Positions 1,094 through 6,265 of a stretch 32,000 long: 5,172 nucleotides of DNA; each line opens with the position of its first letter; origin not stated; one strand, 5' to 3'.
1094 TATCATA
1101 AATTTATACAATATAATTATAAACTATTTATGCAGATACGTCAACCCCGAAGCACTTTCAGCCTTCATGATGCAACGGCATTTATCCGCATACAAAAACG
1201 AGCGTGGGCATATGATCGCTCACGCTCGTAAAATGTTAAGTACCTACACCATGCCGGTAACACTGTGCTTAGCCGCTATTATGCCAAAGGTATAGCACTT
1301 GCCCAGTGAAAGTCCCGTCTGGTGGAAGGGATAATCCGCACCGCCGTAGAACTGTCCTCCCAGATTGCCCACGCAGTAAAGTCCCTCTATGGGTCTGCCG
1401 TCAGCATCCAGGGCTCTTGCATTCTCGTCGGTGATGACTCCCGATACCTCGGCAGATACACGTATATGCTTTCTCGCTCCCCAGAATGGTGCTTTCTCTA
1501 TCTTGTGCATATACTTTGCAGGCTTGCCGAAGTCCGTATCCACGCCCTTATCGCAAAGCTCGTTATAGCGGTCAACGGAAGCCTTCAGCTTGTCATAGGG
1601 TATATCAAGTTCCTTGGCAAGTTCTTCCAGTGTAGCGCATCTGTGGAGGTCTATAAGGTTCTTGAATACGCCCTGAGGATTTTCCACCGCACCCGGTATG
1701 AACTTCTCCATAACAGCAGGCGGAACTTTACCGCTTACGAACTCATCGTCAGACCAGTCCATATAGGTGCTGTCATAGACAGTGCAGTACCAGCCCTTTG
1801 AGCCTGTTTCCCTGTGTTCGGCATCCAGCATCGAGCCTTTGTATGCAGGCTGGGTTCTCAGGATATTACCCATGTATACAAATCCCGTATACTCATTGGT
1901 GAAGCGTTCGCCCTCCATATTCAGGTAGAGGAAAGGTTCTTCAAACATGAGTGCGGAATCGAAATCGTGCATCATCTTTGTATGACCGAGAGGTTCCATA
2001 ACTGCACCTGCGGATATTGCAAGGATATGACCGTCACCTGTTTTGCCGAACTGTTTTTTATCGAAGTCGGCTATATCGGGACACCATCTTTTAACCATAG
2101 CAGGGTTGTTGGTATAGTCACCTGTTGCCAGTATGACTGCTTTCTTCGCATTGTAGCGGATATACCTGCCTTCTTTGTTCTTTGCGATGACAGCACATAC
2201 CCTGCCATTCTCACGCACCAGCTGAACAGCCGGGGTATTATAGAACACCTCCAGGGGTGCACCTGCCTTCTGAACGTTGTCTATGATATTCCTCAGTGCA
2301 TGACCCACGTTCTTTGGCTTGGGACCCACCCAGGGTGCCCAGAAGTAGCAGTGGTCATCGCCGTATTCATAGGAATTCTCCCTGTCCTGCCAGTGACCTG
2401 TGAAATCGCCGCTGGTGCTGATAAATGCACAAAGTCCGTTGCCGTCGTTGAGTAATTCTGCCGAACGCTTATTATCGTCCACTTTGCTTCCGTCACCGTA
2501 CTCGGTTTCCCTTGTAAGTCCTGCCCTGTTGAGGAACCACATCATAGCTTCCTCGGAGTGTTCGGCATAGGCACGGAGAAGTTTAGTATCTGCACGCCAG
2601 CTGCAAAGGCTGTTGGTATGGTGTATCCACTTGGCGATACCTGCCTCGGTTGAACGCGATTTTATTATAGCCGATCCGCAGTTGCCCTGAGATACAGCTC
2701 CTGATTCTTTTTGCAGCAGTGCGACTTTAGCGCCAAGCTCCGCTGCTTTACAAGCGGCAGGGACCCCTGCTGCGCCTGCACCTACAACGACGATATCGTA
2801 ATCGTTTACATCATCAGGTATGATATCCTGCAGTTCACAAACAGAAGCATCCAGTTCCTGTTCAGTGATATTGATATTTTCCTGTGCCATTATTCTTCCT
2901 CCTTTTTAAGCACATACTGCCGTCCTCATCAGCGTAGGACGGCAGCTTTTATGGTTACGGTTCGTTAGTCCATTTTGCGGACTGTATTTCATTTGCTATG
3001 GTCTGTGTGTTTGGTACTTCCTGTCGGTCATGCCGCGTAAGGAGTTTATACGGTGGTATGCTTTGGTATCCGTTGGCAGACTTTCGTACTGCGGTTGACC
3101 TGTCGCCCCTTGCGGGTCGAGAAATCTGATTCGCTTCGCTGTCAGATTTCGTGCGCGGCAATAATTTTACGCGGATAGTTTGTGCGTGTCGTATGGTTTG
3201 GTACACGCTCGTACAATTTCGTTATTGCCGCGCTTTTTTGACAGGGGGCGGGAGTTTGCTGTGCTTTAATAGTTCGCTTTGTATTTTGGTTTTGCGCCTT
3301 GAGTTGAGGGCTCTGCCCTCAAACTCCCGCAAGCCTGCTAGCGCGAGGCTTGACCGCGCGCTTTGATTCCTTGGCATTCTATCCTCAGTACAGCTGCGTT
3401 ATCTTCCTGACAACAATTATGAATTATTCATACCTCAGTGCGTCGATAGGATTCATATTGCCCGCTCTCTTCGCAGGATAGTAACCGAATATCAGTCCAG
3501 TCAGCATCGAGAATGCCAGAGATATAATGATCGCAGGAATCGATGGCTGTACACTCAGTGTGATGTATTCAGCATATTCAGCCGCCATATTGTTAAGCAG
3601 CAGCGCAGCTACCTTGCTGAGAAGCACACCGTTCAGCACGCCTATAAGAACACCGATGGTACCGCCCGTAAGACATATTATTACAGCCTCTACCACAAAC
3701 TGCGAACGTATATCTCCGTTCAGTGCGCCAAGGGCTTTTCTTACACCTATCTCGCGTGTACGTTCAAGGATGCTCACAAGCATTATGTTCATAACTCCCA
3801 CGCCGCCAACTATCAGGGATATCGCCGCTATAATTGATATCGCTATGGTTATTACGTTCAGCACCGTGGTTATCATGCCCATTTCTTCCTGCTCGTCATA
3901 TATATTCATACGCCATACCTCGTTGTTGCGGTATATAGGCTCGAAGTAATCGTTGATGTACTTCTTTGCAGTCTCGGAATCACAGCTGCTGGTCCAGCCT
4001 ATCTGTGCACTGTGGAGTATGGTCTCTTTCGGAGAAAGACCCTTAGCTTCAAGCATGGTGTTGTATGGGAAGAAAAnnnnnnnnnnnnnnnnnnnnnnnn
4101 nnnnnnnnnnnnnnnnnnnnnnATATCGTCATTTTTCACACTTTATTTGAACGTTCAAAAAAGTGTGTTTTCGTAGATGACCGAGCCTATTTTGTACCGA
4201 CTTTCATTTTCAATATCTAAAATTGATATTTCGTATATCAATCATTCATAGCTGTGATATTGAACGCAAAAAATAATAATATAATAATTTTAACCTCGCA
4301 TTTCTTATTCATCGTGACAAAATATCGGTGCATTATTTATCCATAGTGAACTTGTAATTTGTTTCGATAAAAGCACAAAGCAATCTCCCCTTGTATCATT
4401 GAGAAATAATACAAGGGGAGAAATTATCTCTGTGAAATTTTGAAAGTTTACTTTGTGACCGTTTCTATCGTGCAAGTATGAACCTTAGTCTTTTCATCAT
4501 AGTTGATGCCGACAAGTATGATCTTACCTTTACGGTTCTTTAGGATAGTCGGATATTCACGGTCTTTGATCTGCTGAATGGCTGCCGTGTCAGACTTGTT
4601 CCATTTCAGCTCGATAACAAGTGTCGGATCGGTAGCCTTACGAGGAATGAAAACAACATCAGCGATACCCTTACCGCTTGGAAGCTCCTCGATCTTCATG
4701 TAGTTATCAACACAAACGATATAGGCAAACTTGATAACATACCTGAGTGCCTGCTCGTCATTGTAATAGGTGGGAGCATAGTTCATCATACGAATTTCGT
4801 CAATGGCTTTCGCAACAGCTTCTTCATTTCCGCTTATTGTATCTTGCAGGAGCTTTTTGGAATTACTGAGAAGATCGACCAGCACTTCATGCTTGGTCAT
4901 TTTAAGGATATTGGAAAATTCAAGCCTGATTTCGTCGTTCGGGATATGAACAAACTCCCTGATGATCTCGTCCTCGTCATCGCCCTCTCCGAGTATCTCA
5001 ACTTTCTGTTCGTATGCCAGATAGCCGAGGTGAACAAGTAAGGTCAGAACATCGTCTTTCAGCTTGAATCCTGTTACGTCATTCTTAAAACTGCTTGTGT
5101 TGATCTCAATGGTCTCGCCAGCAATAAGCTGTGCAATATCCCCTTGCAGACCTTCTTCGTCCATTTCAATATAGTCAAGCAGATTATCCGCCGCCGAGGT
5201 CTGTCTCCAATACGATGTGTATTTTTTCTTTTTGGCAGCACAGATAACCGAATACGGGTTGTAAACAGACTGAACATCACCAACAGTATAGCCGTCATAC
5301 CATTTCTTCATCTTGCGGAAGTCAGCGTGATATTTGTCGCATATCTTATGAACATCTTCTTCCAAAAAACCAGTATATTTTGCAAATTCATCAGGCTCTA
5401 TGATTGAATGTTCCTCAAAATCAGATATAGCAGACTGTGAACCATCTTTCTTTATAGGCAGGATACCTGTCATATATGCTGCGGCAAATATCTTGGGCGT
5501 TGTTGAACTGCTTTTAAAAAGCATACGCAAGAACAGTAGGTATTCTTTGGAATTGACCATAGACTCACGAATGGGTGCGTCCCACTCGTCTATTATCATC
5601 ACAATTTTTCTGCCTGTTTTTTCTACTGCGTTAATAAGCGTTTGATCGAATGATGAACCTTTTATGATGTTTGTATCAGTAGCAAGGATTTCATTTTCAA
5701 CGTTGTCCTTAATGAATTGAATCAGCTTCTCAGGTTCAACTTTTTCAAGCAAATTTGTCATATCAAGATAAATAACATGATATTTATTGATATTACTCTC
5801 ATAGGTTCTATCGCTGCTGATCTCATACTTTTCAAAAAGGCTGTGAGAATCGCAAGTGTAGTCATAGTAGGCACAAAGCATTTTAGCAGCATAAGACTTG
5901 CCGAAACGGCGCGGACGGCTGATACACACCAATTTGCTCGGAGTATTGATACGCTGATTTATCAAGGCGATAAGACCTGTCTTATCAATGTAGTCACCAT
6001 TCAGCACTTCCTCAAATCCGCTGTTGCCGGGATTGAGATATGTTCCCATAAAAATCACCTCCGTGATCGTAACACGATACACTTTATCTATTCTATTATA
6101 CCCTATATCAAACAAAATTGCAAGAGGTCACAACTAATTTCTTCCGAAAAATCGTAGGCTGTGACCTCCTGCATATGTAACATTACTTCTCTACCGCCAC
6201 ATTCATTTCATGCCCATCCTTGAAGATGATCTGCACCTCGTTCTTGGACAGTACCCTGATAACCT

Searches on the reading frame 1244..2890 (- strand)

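Call 12: search_protein_families(library=pfam, proteins=[window:1244-2890:-], max_evalue=0.001)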
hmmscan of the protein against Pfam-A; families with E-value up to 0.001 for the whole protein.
window:1244-2890:- (548 aa): 8 families
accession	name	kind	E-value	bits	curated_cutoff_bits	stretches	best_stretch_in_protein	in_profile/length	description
PF00890.30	FAD_binding_2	-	9.1e-46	157.3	20.4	1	32-518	1-406/414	FAD binding domain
PF07992.20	Pyr_redox_2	-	5.1e-10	39.7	26.1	1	31-263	1-114/291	Pyridine nucleotide-disulphide oxidoreductase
PF12831.13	FAD_oxidored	-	3.2e-09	37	27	1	32-62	1-31/416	FAD dependent oxidoreductase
PF01134.28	GIDA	-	3.8e-09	36.5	22.1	1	32-78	1-47/391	Glucose inhibited division protein A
PF01266.30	DAO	-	2.1e-08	34.6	27.9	1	32-92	1-67/353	FAD dependent oxidoreductase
PF03486.20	HI0933_like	-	4.4e-05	23.5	50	1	32-63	2-33/244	HI0933-like protein Rossmann domain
PF01262.27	AlaDh_PNT_C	-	0.00023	21.1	23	1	28-89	26-90/214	Alanine dehydrogenase/PNT, C-terminal domain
PF13738.12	Pyr_redox_3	-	0.00041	20.1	30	0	26-68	160-202/305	Pyridine nucleotide-disulphide oxidoreductase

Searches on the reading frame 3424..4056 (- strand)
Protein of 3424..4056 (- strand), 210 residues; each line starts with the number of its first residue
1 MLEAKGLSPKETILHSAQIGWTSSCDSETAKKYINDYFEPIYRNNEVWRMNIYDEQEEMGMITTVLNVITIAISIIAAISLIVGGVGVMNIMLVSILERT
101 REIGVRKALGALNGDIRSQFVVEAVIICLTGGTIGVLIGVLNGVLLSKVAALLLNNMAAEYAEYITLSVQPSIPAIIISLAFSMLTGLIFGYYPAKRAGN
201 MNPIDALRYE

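Call 12: search_protein_families(library=pfam, proteins=[window:3424-4056:-], max_evalue=0.001)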
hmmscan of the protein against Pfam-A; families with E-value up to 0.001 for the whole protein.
window:3424-4056:- (210 aa): 1 family
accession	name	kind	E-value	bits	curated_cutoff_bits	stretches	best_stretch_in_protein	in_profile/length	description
PF02687.27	FtsX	-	3.2e-21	76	25.5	1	75-203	2-120/120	FtsX-like permease C-terminal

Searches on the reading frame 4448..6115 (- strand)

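Call 12: search_protein_families(library=pfam, proteins=[window:4448-6115:-], max_evalue=0.001)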
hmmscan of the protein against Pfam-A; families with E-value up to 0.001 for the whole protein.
window:4448-6115:- (555 aa): 2 families
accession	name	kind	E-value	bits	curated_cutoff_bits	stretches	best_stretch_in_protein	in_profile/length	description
PF09820.16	AAA-ATPase_like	-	9.9e-29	101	26.1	1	34-225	7-199/201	Predicted AAA-ATPase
PF08011.17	PDDEXK_9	-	6.6e-09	36.1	25.5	1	468-545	14-101/105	PD-(D/E)XK nuclease superfamily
